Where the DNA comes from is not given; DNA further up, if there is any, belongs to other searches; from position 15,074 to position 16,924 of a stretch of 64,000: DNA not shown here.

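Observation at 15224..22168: Two arylsulfatases flank a TctCBA tripartite transporter and a MarR regulator: candidate uptake and desulfation locus for an unknown sulfated substrate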

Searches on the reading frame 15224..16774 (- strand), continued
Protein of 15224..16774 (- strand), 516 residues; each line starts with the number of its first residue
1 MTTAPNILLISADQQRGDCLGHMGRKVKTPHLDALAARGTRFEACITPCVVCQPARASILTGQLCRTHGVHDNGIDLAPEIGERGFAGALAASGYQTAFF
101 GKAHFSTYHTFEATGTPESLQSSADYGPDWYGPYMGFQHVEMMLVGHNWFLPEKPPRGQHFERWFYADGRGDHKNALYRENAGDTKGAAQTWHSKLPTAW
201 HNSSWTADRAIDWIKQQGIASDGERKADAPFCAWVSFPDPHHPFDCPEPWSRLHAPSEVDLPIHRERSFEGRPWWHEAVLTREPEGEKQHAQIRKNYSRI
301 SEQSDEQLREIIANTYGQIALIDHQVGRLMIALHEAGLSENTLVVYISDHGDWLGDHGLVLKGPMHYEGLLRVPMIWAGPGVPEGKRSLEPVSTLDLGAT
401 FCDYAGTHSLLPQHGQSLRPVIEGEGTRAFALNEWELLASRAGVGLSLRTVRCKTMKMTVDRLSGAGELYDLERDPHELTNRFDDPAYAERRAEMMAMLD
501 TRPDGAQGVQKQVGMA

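Call 9: find_homologous_proteins(query=window:15224-16774:-, max_evalue=1e-30)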
Query window:15224-16774:- (516 aa): 4115 proteins with E <= 1e-30 among 8000 candidates; the best 120 are listed.
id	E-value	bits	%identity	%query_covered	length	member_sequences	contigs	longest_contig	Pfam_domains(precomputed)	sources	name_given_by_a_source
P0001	0.0e+0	1229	100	100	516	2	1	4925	PF01663.28,PF16347.11,PF00884.29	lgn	-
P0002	0.0e+0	1100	89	100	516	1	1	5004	PF01663.28,PF16347.11,PF00884.29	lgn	-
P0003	0.0e+0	1018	82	100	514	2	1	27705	PF01663.28,PF16347.11,PF00884.29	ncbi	-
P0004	5.8e-298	1007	81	100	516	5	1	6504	PF01663.28,PF16347.11,PF00884.29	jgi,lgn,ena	jgi:arylsulfatase A-like enzyme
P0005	5.6e-282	955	79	99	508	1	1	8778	PF01663.28,PF16347.11,PF00884.29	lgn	-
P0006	6.1e-278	941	76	100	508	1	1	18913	PF01663.28,PF16347.11,PF00884.29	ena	-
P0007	3.5e-276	935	78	99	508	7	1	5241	PF01663.28,PF16347.11,PF00884.29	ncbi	ncbi:MAG: sulfatase-like hydrolase/transferase [Pseudomonadota bacterium]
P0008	4.3e-276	935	77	100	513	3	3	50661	PF01663.28,PF16347.11,PF00884.29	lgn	-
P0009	5.8e-276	935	77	100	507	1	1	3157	PF01663.28,PF16347.11,PF00884.29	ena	-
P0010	7.5e-276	934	76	100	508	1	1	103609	PF01663.28,PF16347.11,PF00884.29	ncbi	-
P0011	5.6e-275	932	78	100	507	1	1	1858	PF01663.28,PF16347.11,PF00884.29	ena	-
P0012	7.9e-275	931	77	99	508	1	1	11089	PF01663.28,PF16347.11,PF00884.29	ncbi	ncbi:sulfatase-like hydrolase/transferase [Cribrihabitans sp. XS_ASV171]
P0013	7.9e-275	931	77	99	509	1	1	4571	PF01663.28,PF16347.11,PF00884.29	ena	-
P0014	9.4e-275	931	77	100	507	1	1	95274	PF01663.28,PF16347.11,PF00884.29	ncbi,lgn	-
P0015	5.1e-274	928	78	99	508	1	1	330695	PF01663.28,PF16347.11,PF00884.29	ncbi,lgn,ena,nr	ncbi:MAG: sulfatase-like hydrolase/transferase [Ahrensia sp.]|nr:sulfatase-like hydrolase/transferas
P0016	1.3e-273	927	77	100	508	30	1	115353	PF01663.28,PF16347.11,PF00884.29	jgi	-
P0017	2.9e-273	926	76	100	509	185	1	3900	PF01663.28,PF16347.11,PF00884.29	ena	-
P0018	4.0e-273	925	76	100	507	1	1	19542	PF01663.28,PF16347.11,PF00884.29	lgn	-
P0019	1.9e-272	923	76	100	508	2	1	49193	PF01663.28,PF16347.11,PF00884.29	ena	-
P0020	4.6e-272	922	75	99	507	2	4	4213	PF01663.28,PF16347.11,PF00884.29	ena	-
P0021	6.6e-272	921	77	100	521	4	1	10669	PF01663.28,PF16347.11,PF00884.29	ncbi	ncbi:MAG: sulfatase-like hydrolase/transferase [Pseudomonadota bacterium]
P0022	8.0e-272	921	75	100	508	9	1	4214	PF01663.28,PF16347.11,PF00884.29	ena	-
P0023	1.6e-271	920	77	100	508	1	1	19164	PF01663.28,PF16347.11,PF00884.29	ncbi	-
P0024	3.2e-271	919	75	99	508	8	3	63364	PF01663.28,PF16347.11,PF00884.29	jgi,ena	-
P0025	3.7e-271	919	76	100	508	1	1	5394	PF01663.28,PF16347.11,PF00884.29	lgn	-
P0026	4.4e-270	915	74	100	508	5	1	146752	PF01663.28,PF16347.11,PF00884.29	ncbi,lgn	ncbi:MAG: sulfatase-like hydrolase/transferase [Paracoccaceae bacterium]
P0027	3.8e-269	912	75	100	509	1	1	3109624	PF01663.28,PF16347.11,PF00884.29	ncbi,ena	-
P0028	7.8e-269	911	76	99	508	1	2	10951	PF01663.28,PF16347.11,PF00884.29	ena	-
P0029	1.1e-267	907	74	100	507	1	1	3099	PF01663.28,PF16347.11,PF00884.29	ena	-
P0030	2.4e-267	906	75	100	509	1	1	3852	PF01663.28,PF16347.11,PF00884.29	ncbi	ncbi:MAG: sulfatase-like hydrolase/transferase [Pseudomonadota bacterium]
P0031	2.4e-267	906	75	99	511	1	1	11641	PF01663.28,PF16347.11,PF00884.29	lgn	-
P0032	2.6e-267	906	75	100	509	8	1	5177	PF01663.28,PF16347.11,PF00884.29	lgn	-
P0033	2.7e-267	906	74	100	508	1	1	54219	PF01663.28,PF16347.11,PF00884.29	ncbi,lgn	-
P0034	6.8e-267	905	74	100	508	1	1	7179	PF01663.28,PF16347.11,PF00884.29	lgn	-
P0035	8.5e-267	905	74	100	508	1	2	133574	PF01663.28,PF16347.11,PF00884.29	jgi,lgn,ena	-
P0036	1.0e-266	904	74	99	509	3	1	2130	PF01663.28,PF16347.11,PF00884.29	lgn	-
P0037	1.1e-266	904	75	100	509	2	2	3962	PF01663.28,PF16347.11,PF00884.29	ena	-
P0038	1.7e-266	904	75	99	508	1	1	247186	PF01663.28,PF16347.11,PF00884.29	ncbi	-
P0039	1.8e-266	903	74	99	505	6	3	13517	PF01663.28,PF16347.11,PF00884.29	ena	-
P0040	2.5e-266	903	75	100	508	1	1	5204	PF01663.28,PF16347.11,PF00884.29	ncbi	-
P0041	3.0e-266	903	74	99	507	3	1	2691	PF01663.28,PF16347.11,PF00884.29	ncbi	-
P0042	3.6e-266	902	76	100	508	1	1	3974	PF01663.28,PF16347.11,PF00884.29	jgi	jgi:arylsulfatase A-like enzyme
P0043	4.6e-266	902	74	100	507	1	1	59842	PF01663.28,PF16347.11,PF00884.29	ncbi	-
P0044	6.3e-266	902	74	100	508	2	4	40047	PF01663.28,PF16347.11,PF00884.29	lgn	-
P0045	1.5e-265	900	74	100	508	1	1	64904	PF01663.28,PF16347.11,PF00884.29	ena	-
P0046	2.4e-265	900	74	100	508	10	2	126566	PF01663.28,PF16347.11,PF00884.29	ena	-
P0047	3.3e-265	899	74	100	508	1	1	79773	PF01663.28,PF16347.11,PF00884.29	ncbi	ncbi:MAG: sulfatase-like hydrolase/transferase [Pseudomonadota bacterium]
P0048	3.6e-265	899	74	100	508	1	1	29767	PF01663.28,PF16347.11,PF00884.29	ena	-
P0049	4.1e-265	899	73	100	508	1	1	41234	PF01663.28,PF16347.11,PF00884.29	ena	-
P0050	5.7e-265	898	75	99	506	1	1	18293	PF01663.28,PF16347.11,PF00884.29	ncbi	ncbi:MAG: sulfatase-like hydrolase/transferase [Pseudomonadota bacterium]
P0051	9.4e-265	898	74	99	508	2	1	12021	PF01663.28,PF16347.11,PF00884.29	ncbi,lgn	ncbi:MAG: sulfatase-like hydrolase/transferase [Pseudomonadota bacterium]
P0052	1.3e-264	897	73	100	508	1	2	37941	PF01663.28,PF16347.11,PF00884.29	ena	-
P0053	1.6e-264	897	74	100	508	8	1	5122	PF01663.28,PF16347.11,PF00884.29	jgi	jgi:arylsulfatase A-like enzyme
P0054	1.8e-264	897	75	100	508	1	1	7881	PF01663.28,PF16347.11,PF00884.29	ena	-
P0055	2.1e-264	897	74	100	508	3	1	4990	PF01663.28,PF16347.11,PF00884.29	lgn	-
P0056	2.4e-264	896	74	100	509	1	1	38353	PF01663.28,PF16347.11,PF00884.29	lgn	-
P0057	2.7e-264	896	74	100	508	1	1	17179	PF01663.28,PF16347.11,PF00884.29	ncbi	ncbi:MAG: sulfatase-like hydrolase/transferase [Rhizobiaceae bacterium]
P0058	2.7e-264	896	74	100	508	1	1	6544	PF01663.28,PF16347.11,PF00884.29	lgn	-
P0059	2.8e-264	896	73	100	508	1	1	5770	PF01663.28,PF16347.11,PF00884.29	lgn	-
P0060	4.1e-264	896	73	100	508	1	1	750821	PF01663.28,PF16347.11,PF00884.29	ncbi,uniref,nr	ncbi:sulfatase-like hydrolase/transferase [Thalassococcus lentus]|uniref:Sulfatase-like hydrolase/tr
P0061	4.4e-264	896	73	100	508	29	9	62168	PF01663.28,PF16347.11,PF00884.29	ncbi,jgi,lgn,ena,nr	ncbi:MAG: DUF4976 domain-containing protein [Alphaproteobacteria bacterium]|jgi:arylsulfatase A-like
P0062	5.0e-264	895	74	99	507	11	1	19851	PF01663.28,PF16347.11,PF00884.29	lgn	-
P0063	6.5e-264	895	75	99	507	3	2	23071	PF01663.28,PF16347.11,PF00884.29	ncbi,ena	-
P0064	7.5e-264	895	74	100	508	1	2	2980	PF01663.28,PF16347.11,PF00884.29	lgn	-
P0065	7.9e-264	895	73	100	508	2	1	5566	PF01663.28,PF16347.11,PF00884.29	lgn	-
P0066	8.7e-264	895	73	100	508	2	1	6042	PF01663.28,PF16347.11,PF00884.29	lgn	-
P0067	9.7e-264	894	74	100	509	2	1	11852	PF01663.28,PF16347.11,PF00884.29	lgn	-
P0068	1.0e-263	894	74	99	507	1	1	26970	PF01663.28,PF16347.11,PF00884.29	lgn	-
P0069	1.2e-263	894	73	99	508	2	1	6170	PF01663.28,PF16347.11,PF00884.29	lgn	-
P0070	1.4e-263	894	73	100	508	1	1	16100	PF01663.28,PF16347.11,PF00884.29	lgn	-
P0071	1.6e-263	894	74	100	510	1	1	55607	PF01663.28,PF16347.11,PF00884.29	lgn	-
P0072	1.7e-263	894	74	100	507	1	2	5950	PF01663.28,PF16347.11,PF00884.29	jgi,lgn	jgi:arylsulfatase A-like enzyme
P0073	2.0e-263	893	73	99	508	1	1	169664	PF01663.28,PF16347.11,PF00884.29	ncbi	-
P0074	2.4e-263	893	73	99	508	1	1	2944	PF01663.28,PF16347.11,PF00884.29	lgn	-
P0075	2.6e-263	893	74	100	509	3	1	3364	PF01663.28,PF16347.11,PF00884.29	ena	-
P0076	3.1e-263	893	73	99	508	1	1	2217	PF01663.28,PF16347.11,PF00884.29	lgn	-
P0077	3.3e-263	893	73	99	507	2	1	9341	PF01663.28,PF16347.11,PF00884.29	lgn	-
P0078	4.0e-263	892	74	99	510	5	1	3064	PF01663.28,PF16347.11,PF00884.29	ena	-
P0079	5.1e-263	892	73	99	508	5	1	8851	PF01663.28,PF16347.11,PF00884.29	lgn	-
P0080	5.4e-263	892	74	99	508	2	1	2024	PF01663.28,PF16347.11,PF00884.29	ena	-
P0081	5.9e-263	892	73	99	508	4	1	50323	PF01663.28,PF16347.11,PF00884.29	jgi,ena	jgi:arylsulfatase A-like enzyme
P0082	1.0e-262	891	74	100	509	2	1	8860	PF01663.28,PF16347.11,PF00884.29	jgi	-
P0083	1.1e-262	891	73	100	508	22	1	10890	PF01663.28,PF16347.11,PF00884.29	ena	-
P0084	1.5e-262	890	74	100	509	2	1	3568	PF01663.28,PF16347.11,PF00884.29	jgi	-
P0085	1.5e-262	890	73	99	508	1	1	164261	PF01663.28,PF16347.11,PF00884.29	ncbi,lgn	-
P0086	2.0e-262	890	73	99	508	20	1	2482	PF01663.28,PF16347.11,PF00884.29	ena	-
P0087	2.6e-262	890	74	99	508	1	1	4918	PF01663.28,PF16347.11,PF00884.29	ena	-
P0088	2.6e-262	890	74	100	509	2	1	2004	PF01663.28,PF16347.11,PF00884.29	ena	-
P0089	3.5e-262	889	73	100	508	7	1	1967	PF01663.28,PF16347.11,PF00884.29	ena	-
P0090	3.7e-262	889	74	99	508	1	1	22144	PF01663.28,PF16347.11,PF00884.29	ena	-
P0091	3.8e-262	889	73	100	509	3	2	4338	PF01663.28,PF16347.11,PF00884.29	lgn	-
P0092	5.8e-262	889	74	100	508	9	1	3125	PF01663.28,PF16347.11,PF00884.29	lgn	-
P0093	5.8e-262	889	74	99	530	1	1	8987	PF01663.28,PF16347.11,PF00884.29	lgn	-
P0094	6.2e-262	888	73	99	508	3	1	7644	PF01663.28,PF16347.11,PF00884.29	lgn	-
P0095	7.1e-262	888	71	100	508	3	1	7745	PF01663.28,PF16347.11,PF00884.29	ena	-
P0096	7.2e-262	888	74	100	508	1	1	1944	PF01663.28,PF16347.11,PF00884.29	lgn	-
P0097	1.1e-261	888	74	100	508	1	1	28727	PF01663.28,PF16347.11,PF00884.29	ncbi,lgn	ncbi:MAG: sulfatase-like hydrolase/transferase [Pseudomonadota bacterium]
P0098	1.1e-261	888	73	99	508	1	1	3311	PF01663.28,PF16347.11,PF00884.29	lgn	-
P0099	2.0e-261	887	71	100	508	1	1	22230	PF01663.28,PF16347.11,PF00884.29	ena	-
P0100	2.2e-261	887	73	99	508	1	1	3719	PF01663.28,PF16347.11,PF00884.29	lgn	-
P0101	2.5e-261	886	73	100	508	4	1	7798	PF01663.28,PF16347.11,PF00884.29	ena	-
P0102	3.3e-261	886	71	100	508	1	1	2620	PF01663.28,PF16347.11,PF00884.29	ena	-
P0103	3.3e-261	886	73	100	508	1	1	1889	PF01663.28,PF16347.11,PF00884.29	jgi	-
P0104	4.2e-261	886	71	100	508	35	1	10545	PF01663.28,PF16347.11,PF00884.29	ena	-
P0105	4.2e-261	886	71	100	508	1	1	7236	PF01663.28,PF16347.11,PF00884.29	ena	-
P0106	8.2e-261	885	74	100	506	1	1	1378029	PF01663.28,PF16347.11,PF00884.29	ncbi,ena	-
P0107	8.3e-261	885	71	100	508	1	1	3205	PF01663.28,PF16347.11,PF00884.29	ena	-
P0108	9.8e-261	884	73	100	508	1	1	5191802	PF01663.28,PF16347.11,PF00884.29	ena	-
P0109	1.0e-260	884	73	100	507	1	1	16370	PF01663.28,PF16347.11,PF00884.29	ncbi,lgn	ncbi:MAG: sulfatase-like hydrolase/transferase [Paracoccaceae bacterium]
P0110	1.1e-260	884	72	100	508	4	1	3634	PF01663.28,PF16347.11,PF00884.29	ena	-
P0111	1.7e-260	884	73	99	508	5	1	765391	PF01663.28,PF16347.11,PF00884.29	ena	-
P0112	4.0e-260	882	73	99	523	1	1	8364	PF01663.28,PF16347.11,PF00884.29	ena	-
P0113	4.3e-260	882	72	99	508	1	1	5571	PF01663.28,PF16347.11,PF00884.29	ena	-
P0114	4.7e-260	882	73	100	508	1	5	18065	PF01663.28,PF16347.11,PF00884.29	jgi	-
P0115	4.8e-260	882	74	99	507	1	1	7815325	PF01663.28,PF16347.11,PF00884.29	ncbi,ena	-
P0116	5.8e-260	882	74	99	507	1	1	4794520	PF01663.28,PF16347.11,PF00884.29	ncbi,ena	-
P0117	7.0e-260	882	73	100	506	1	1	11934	PF01663.28,PF16347.11,PF00884.29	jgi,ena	jgi:arylsulfatase A-like enzyme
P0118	7.3e-260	882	74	99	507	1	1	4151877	PF01663.28,PF16347.11,PF00884.29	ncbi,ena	-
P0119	7.9e-260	882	72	99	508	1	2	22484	PF01663.28,PF16347.11,PF00884.29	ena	-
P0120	1.2e-259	881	73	100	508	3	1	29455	PF01663.28,PF16347.11,PF00884.29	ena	-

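Call 10: find_encoding_contigs(protein=P0060, flank=10000, max_places=2)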
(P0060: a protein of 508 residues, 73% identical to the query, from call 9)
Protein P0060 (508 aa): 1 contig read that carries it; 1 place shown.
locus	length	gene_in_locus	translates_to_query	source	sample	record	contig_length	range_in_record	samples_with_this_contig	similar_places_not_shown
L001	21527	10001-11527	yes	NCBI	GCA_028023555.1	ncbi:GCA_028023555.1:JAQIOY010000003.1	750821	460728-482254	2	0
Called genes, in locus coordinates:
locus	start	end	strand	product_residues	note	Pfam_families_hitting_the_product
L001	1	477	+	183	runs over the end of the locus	PF04290:DctQ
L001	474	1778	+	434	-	PF06808:DctM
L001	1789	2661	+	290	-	PF04444:Dioxygenase_N, PF00775:Dioxygenase_C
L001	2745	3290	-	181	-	-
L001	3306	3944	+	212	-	-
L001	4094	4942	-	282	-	PF23023:Anti-Pycsar_Apyc1, PF00753:Lactamase_B, PF12706:Lactamase_B_2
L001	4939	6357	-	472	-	PF00884:Sulfatase, PF01663:Phosphodiest, PF16347:SGSH_C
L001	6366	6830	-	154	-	PF12802:MarR_2, PF01047:MarR, PF13463:HTH_27, PF25212:HVO_A0114 (weak)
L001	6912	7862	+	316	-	PF03401:TctC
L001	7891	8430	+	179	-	-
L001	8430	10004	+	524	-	PF01970:TctA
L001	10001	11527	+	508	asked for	PF00884:Sulfatase, PF01663:Phosphodiest (weak), PF16347:SGSH_C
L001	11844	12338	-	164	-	PF10067:DUF2306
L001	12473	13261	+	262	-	PF04397:LytTR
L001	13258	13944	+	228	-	PF21948:LplA-B_cat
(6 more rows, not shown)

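Call 11: find_encoding_contigs(protein=P0115, flank=10000, max_places=2)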
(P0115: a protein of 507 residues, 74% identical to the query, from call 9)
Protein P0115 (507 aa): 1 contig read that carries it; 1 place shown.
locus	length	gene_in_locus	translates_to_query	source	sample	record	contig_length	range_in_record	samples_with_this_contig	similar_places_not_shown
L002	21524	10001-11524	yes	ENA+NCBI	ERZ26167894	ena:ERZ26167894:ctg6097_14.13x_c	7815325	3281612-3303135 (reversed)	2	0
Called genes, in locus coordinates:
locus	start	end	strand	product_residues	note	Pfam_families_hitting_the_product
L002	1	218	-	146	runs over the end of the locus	PF04143:Sulf_transp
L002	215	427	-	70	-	PF11127:YgaP-like_TM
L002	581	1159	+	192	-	PF28474:DUF8412, PF13376:OmdA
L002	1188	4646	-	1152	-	PF00486:Trans_reg_C, PF13191:AAA_16, PF13401:AAA_22 (weak)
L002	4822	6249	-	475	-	PF00884:Sulfatase, PF01663:Phosphodiest (faint), PF16347:SGSH_C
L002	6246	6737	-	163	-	PF12802:MarR_2, PF01047:MarR (weak)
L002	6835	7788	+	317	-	PF03401:TctC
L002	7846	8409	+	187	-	-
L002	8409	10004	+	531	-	PF01970:TctA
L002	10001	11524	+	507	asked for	PF00884:Sulfatase, PF01663:Phosphodiest (weak), PF16347:SGSH_C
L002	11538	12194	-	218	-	PF00027:cNMP_binding, PF25213:HVO_A0261_N (weak), PF13545:HTH_Crp_2, PF00325:Crp (faint)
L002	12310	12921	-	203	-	-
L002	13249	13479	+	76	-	PF00196:GerE, PF08281:Sigma70_r4_2 (weak)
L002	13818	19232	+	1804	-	PF17803:Cadherin_4 (weak), PF17892:Cadherin_5 (weak), PF17963:Big_9, PF17803:Cadherin_4, PF17892:Cadherin_5, PF17963:Big_9, PF13946:DUF4214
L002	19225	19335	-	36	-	-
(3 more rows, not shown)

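Call 12: find_encoding_contigs(protein=P0015, flank=10000, max_places=2)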
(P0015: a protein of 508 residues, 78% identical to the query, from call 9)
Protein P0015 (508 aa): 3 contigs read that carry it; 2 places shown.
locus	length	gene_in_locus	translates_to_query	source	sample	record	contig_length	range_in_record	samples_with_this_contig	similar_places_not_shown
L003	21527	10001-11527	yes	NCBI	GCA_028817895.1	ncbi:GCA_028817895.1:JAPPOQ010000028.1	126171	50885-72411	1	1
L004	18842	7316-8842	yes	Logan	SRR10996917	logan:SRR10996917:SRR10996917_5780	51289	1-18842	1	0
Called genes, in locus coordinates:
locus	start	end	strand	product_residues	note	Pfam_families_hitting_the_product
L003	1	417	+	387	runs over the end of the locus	PF00528:BPD_transp_1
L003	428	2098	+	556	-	PF00128:Alpha-amylase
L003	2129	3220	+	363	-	PF00005:ABC_tran, PF17912:OB_MalK, PF08402:TOBE_2 (weak)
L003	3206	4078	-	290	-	PF23023:Anti-Pycsar_Apyc1, PF00753:Lactamase_B, PF12706:Lactamase_B_2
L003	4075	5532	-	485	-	PF00884:Sulfatase, PF01663:Phosphodiest (faint), PF16347:SGSH_C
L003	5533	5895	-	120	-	PF01047:MarR (weak), PF12802:MarR_2, PF13463:HTH_27 (weak), PF22166:WHD_ArnR1 (weak)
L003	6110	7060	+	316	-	PF03401:TctC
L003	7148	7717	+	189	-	-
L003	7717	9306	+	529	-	PF01970:TctA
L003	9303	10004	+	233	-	PF00561:Abhydrolase_1, PF12146:Hydrolase_4, PF12697:Abhydrolase_6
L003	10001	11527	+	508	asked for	PF00884:Sulfatase, PF01663:Phosphodiest (faint), PF16347:SGSH_C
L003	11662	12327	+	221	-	PF00230:MIP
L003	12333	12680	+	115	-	PF03960:ArsC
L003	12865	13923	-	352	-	PF00005:ABC_tran, PF17912:OB_MalK (weak), PF08402:TOBE_2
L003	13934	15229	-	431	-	PF01204:Trehalase (faint), PF22422:MGH1-like_GH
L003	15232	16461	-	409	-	PF00528:BPD_transp_1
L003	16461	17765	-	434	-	PF00528:BPD_transp_1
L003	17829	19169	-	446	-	PF01547:SBP_bac_1, PF13416:SBP_bac_8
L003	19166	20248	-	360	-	PF00356:LacI, PF00532:Peripla_BP_1, PF13407:Peripla_BP_4 (weak), PF13377:Peripla_BP_3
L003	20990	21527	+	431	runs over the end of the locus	PF00275:EPSP_synthase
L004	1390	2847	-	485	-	PF00884:Sulfatase, PF01663:Phosphodiest (faint), PF16347:SGSH_C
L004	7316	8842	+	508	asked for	PF00884:Sulfatase, PF01663:Phosphodiest (faint), PF16347:SGSH_C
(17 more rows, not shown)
